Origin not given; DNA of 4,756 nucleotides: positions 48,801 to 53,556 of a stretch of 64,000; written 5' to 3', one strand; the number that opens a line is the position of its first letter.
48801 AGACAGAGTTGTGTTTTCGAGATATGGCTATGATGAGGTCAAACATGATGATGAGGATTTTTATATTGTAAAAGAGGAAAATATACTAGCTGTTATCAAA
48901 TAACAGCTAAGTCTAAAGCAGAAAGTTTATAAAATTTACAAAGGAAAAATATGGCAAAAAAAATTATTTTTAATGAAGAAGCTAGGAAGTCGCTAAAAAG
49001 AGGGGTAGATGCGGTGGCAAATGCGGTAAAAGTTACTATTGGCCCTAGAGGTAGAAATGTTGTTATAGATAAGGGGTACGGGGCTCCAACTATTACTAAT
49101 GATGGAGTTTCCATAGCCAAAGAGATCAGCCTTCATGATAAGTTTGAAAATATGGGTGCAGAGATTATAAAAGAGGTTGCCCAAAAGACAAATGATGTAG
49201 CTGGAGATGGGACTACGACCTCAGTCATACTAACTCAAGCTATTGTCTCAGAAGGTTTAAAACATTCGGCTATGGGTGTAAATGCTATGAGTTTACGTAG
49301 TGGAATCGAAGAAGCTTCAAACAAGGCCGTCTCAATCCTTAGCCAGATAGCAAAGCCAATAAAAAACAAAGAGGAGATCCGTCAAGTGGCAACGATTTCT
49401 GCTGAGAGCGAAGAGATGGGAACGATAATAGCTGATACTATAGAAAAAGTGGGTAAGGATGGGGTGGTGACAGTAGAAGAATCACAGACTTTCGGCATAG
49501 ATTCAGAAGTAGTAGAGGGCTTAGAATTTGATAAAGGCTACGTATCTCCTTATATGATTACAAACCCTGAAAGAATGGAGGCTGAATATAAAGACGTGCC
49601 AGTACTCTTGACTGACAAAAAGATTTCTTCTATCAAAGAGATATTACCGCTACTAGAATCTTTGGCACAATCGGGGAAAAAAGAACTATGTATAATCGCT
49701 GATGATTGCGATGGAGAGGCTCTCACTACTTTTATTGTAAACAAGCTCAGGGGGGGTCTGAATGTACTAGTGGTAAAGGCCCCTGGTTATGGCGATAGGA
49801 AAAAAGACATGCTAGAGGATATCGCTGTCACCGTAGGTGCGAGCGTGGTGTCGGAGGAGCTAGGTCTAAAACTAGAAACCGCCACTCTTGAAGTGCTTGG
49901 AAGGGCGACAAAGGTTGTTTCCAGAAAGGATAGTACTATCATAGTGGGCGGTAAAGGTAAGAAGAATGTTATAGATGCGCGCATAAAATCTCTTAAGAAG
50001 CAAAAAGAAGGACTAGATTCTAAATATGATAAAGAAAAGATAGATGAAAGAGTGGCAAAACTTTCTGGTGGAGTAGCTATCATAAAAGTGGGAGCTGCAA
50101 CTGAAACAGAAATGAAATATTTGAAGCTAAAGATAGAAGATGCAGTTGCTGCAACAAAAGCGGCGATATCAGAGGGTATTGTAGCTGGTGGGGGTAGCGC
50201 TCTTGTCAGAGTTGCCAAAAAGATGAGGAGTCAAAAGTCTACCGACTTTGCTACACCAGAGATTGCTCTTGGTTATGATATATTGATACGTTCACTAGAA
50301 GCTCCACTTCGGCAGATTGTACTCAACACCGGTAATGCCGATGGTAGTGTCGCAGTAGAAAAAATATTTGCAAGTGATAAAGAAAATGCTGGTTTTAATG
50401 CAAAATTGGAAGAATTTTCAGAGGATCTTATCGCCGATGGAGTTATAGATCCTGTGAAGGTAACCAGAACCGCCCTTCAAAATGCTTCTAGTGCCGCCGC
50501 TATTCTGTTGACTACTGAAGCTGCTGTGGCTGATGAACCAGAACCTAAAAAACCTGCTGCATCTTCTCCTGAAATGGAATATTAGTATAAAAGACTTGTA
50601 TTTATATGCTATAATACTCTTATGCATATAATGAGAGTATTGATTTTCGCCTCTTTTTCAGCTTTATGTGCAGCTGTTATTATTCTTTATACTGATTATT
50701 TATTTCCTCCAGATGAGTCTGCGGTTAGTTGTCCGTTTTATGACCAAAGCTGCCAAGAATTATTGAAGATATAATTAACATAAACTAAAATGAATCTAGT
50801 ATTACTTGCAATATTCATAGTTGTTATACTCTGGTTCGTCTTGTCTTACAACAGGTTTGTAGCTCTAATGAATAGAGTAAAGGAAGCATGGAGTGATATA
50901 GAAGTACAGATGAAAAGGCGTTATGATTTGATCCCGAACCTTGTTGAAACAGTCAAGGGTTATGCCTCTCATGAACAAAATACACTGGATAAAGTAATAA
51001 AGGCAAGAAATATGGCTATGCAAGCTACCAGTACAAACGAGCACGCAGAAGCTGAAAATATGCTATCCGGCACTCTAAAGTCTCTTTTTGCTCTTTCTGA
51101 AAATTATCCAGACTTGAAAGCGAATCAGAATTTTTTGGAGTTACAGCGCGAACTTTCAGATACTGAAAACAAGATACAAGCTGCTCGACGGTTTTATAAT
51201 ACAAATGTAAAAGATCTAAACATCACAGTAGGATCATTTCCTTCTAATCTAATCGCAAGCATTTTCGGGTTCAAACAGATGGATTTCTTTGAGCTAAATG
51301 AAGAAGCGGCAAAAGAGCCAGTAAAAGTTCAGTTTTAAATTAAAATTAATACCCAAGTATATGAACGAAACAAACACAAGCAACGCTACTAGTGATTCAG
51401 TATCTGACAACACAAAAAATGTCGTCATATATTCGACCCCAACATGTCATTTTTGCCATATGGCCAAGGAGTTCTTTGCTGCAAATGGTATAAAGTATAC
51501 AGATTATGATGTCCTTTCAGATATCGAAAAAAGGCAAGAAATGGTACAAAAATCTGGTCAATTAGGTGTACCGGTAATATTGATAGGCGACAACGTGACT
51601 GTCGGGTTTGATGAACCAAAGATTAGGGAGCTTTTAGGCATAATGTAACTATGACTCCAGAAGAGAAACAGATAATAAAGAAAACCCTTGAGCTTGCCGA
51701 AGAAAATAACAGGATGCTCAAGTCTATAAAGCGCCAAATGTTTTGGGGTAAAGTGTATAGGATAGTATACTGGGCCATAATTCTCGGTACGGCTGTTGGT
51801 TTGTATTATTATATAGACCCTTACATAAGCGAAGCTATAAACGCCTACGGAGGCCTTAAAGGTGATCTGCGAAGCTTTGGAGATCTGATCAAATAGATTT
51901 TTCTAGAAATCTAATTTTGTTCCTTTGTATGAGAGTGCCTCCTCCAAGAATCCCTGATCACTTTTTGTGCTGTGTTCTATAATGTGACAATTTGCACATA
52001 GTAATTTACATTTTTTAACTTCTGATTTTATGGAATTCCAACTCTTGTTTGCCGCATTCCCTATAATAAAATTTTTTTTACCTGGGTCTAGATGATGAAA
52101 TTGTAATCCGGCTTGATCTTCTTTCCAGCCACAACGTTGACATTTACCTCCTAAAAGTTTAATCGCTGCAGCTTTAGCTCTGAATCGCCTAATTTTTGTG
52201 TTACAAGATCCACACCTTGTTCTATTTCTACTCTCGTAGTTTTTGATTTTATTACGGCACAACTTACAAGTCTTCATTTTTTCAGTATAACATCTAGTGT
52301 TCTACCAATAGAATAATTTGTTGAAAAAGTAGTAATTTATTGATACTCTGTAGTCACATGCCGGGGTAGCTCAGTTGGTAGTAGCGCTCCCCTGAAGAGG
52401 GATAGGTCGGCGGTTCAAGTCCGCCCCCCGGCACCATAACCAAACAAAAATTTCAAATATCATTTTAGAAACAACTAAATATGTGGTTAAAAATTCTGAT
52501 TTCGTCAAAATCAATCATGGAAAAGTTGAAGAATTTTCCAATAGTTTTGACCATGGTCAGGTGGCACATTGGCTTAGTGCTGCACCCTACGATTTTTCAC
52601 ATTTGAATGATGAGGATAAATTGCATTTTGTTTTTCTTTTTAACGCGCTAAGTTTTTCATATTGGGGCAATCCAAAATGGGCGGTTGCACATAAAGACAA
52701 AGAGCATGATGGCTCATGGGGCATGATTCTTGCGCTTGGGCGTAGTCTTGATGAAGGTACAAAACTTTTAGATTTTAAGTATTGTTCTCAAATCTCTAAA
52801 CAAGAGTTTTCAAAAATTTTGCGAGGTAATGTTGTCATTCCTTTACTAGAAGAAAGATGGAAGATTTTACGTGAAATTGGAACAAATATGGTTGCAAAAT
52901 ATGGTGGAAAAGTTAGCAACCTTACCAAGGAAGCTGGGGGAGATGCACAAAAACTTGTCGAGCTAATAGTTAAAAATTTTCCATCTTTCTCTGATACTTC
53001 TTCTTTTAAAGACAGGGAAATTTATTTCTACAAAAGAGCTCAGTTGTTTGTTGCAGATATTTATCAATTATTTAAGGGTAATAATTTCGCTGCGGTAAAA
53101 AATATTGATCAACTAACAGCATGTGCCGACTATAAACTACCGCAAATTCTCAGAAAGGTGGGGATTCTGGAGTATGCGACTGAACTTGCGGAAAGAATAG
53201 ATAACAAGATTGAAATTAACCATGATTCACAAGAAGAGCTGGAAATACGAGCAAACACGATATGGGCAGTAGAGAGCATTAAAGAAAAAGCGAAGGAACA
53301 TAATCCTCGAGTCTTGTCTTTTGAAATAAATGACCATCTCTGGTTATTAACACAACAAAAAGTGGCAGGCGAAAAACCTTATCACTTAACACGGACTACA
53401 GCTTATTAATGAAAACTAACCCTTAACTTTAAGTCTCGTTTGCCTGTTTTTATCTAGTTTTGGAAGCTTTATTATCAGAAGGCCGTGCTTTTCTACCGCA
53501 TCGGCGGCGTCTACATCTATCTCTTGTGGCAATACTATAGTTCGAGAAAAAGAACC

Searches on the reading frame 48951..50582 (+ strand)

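Call 73: search_protein_families(library=pfam, proteins=[window:48951-50582:+], max_evalue=0.0001)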
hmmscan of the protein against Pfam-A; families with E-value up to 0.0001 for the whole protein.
window:48951-50582:+ (544 aa): 1 family
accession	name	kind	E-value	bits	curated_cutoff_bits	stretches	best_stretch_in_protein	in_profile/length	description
PF00118.29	Cpn60_TCP1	-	1.4e-64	219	34.3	1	22-528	1-488/490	TCP-1/cpn60 chaperonin family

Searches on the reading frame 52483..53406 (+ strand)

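Call 73: search_protein_families(library=pfam, proteins=[window:52483-53406:+], max_evalue=0.0001)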
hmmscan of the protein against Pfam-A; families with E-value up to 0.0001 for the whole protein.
window:52483-53406:+ (308 aa): 1 family
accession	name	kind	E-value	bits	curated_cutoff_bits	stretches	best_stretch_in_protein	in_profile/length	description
PF10343.14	Q_salvage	-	8.3e-78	262.3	25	1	42-306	6-283/285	Queuosine salvage protein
